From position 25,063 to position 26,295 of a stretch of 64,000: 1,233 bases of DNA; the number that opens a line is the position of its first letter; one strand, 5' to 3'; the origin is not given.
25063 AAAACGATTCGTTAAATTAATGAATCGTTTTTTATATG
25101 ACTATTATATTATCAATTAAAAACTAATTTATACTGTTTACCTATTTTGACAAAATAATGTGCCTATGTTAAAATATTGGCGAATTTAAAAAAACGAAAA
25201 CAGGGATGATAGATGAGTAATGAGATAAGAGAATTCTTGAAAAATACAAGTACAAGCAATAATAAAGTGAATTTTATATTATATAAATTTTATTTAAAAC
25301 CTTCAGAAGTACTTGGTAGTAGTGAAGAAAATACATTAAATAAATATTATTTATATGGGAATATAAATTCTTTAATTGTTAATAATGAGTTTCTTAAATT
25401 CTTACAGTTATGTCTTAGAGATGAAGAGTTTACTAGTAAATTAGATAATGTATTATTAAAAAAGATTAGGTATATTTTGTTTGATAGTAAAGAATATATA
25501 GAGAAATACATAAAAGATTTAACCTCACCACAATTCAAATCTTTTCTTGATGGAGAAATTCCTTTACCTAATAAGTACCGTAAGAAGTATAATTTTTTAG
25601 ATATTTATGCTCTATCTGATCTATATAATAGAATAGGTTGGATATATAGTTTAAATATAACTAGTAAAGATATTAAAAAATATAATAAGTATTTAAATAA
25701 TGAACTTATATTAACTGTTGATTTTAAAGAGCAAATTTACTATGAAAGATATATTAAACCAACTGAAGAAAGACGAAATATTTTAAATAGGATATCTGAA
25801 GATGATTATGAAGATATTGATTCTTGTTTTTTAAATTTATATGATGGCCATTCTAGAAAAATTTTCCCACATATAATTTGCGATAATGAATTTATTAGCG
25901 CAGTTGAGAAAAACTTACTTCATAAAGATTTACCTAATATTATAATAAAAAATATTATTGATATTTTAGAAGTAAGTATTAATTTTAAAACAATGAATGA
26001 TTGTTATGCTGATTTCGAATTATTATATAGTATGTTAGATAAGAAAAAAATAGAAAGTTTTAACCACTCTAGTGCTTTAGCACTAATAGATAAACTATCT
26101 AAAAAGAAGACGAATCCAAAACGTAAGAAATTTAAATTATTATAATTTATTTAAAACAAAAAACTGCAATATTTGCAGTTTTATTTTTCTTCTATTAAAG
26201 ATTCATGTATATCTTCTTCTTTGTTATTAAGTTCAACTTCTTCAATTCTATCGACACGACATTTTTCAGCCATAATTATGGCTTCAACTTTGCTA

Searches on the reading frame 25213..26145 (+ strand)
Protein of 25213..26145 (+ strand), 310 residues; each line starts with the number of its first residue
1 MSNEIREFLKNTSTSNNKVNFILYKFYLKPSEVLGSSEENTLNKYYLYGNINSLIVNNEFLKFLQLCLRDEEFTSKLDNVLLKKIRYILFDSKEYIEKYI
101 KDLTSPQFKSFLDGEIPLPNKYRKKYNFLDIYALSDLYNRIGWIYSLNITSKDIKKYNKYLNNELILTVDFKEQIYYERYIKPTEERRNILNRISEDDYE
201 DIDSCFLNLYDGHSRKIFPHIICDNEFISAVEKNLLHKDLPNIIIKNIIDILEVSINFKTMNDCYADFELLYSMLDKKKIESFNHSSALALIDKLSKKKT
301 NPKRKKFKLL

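Call 3: search_protein_families(library=pfam, proteins=[window:25213-26145:+], max_evalue=1)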
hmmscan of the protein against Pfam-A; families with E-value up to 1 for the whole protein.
window:25213-26145:+ (310 aa): 1 family
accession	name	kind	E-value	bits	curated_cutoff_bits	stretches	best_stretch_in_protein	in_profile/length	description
PF21793.2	DUF6877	-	0.027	14.4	24.4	1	124-150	9-36/53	Family of unknown function (DUF6877)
